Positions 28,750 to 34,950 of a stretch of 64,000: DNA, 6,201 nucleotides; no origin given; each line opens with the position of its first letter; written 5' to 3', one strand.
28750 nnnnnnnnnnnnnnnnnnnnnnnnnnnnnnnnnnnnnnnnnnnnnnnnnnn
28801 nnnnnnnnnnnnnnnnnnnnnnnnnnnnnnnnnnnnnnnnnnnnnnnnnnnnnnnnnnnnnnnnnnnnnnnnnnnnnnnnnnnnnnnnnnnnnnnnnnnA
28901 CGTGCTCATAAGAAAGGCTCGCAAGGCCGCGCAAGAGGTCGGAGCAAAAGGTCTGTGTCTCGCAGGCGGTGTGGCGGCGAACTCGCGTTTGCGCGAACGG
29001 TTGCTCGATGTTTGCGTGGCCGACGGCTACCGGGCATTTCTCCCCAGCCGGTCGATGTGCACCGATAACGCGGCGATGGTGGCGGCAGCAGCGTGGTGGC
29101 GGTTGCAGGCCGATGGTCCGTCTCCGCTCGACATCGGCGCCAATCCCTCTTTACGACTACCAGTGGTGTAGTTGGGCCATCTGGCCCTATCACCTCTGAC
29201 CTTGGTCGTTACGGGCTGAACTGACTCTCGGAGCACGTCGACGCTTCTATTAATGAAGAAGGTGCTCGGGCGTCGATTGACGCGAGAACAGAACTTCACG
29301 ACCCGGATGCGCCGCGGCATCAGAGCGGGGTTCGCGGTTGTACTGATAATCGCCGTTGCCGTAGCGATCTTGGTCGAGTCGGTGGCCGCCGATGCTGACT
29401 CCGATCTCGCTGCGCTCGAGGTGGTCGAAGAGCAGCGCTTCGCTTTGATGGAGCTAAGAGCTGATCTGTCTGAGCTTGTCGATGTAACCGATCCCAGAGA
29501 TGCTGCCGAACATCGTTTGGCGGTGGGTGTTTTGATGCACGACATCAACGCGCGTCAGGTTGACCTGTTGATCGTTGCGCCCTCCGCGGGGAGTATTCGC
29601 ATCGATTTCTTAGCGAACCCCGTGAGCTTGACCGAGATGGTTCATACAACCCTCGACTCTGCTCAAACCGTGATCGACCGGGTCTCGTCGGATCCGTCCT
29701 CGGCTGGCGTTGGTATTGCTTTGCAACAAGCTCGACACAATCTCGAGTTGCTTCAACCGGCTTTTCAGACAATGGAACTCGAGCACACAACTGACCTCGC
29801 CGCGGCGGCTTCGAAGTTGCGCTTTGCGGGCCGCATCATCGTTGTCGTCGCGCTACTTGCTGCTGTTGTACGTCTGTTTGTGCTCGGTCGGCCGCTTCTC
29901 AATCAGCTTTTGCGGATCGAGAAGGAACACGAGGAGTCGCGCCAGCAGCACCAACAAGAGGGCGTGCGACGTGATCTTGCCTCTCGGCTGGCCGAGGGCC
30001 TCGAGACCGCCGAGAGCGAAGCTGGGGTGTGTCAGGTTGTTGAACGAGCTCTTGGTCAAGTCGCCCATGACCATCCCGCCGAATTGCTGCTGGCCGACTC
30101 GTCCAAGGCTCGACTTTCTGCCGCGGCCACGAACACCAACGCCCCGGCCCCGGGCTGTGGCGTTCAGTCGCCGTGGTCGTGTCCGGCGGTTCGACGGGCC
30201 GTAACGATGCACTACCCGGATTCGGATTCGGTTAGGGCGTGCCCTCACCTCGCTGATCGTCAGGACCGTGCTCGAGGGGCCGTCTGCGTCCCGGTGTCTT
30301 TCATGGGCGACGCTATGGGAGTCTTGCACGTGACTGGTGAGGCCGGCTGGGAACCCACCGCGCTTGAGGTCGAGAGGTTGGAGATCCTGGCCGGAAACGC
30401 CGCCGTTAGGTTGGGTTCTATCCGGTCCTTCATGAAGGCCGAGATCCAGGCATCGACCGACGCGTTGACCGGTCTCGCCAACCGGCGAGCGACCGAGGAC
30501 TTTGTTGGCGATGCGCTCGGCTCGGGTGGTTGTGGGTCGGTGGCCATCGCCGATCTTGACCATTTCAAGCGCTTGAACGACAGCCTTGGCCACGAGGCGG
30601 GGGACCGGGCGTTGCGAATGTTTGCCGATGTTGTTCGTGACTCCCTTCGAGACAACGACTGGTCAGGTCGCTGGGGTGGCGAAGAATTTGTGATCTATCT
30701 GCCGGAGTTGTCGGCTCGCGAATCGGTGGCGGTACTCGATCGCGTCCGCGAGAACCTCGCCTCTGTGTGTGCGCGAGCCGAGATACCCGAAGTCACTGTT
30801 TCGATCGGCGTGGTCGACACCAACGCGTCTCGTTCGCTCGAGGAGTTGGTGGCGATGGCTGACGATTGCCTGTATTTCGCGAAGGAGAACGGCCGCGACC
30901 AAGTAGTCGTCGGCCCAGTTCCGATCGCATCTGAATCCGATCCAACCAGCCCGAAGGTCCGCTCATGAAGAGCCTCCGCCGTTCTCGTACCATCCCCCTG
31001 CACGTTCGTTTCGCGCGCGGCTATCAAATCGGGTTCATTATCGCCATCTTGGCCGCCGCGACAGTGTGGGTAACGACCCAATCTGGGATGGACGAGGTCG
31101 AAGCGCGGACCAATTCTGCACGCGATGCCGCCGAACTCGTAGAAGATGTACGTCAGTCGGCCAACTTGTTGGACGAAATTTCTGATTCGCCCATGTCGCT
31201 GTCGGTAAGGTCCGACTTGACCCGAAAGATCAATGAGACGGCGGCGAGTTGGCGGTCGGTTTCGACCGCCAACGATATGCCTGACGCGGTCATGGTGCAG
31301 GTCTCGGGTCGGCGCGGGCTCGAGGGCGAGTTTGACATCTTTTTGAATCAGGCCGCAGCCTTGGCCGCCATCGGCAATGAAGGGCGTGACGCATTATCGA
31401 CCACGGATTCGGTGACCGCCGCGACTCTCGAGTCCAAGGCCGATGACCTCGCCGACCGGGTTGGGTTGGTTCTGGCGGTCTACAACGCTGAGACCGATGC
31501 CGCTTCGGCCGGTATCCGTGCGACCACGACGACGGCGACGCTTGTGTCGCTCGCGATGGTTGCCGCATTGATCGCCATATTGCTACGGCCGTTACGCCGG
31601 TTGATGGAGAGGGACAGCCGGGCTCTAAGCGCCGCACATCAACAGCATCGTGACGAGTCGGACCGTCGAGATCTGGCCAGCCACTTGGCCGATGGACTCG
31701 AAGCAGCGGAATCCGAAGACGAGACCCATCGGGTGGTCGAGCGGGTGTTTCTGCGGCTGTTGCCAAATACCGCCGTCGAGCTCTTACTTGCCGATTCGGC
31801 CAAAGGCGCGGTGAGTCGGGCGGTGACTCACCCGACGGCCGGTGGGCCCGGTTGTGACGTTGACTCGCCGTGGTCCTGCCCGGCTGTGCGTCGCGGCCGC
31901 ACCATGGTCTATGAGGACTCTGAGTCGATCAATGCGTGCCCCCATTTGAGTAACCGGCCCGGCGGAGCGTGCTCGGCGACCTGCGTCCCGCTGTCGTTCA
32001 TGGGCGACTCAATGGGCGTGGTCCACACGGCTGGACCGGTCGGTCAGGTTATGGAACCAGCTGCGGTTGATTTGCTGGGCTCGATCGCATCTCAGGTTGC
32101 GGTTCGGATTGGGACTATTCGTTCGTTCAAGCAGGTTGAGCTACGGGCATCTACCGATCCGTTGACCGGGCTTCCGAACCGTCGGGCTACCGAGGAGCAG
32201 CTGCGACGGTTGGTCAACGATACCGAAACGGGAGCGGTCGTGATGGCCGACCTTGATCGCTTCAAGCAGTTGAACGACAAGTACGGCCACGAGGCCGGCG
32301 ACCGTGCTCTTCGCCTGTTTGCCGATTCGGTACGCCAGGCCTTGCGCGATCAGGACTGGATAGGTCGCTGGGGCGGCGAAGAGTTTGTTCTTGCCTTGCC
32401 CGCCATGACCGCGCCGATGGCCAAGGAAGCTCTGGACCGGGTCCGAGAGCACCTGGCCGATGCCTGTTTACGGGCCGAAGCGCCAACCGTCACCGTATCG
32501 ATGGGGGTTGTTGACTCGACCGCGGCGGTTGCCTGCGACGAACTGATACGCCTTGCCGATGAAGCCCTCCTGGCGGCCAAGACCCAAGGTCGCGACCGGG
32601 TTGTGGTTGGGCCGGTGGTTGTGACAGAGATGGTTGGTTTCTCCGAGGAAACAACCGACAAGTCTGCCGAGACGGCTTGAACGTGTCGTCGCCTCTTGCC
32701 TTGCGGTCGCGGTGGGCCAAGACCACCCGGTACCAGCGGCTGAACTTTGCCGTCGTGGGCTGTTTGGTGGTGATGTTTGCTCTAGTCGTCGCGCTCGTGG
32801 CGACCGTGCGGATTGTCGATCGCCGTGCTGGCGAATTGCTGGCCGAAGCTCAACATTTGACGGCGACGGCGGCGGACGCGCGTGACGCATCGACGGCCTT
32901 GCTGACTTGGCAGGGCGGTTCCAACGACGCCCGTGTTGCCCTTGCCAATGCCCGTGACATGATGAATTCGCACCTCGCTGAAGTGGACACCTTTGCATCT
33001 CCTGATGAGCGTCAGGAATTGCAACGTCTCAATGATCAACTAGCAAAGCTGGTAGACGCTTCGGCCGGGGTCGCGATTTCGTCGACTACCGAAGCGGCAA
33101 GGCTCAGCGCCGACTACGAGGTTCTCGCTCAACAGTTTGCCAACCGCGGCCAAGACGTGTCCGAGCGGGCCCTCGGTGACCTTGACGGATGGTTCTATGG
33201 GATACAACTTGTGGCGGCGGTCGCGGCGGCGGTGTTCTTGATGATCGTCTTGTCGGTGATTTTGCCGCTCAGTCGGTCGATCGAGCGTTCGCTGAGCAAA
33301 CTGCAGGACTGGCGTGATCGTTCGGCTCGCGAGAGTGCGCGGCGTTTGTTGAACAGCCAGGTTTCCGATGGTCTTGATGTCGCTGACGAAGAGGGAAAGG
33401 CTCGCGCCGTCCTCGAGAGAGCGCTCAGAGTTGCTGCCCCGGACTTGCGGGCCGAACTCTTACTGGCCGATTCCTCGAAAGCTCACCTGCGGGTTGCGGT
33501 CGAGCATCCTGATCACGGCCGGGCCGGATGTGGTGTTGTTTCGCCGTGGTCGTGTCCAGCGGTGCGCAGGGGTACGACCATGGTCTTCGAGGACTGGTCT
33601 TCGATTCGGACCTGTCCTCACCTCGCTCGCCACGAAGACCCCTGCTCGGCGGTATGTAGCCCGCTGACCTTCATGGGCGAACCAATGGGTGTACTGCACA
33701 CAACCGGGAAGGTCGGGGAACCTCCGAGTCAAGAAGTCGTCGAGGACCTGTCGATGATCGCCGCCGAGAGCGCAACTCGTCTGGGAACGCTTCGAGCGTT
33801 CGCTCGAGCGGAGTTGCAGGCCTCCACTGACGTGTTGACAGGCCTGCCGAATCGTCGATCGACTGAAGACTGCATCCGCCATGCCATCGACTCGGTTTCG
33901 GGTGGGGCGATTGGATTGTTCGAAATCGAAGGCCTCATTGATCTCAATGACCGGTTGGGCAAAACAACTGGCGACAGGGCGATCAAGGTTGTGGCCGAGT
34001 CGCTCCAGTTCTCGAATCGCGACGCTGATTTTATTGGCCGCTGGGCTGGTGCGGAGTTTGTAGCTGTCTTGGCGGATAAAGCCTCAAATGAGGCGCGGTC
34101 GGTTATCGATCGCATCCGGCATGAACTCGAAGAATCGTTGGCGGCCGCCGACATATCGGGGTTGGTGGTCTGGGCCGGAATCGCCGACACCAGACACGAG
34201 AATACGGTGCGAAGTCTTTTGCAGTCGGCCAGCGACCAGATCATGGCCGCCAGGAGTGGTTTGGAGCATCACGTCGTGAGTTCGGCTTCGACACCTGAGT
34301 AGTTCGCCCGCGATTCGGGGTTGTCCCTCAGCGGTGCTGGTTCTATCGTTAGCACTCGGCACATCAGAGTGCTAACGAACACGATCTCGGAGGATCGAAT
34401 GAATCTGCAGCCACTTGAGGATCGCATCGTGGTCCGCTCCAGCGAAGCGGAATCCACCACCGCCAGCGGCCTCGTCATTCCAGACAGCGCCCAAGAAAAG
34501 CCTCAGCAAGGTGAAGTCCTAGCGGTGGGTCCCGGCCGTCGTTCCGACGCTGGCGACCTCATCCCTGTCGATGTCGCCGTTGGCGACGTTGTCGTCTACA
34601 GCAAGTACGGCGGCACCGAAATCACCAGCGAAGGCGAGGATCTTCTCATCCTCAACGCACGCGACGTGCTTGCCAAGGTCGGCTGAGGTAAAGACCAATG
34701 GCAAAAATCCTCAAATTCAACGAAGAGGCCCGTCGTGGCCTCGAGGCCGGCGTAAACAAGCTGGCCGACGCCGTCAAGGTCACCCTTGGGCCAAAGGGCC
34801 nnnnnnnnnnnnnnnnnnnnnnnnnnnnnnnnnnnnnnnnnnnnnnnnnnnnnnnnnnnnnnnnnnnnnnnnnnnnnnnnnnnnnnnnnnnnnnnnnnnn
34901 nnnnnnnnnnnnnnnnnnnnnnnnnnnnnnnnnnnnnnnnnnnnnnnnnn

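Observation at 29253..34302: Three translationally coupled membrane GGDEF paralogs inserted into the conserved tsaD-groES junction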

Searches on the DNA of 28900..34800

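Call 41: search_rna_families(source=window, start=28900, end=34800, threshold=evalue, max_evalue=1)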
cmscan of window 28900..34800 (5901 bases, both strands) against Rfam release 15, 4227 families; matches with E-value up to 1: 1.
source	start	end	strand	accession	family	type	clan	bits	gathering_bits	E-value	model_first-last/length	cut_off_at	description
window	34437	34482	-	RF01274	sR45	Gene; snRNA; snoRNA; CD-box;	-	20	40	0.49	1-55/55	no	Small nucleolar RNA sR45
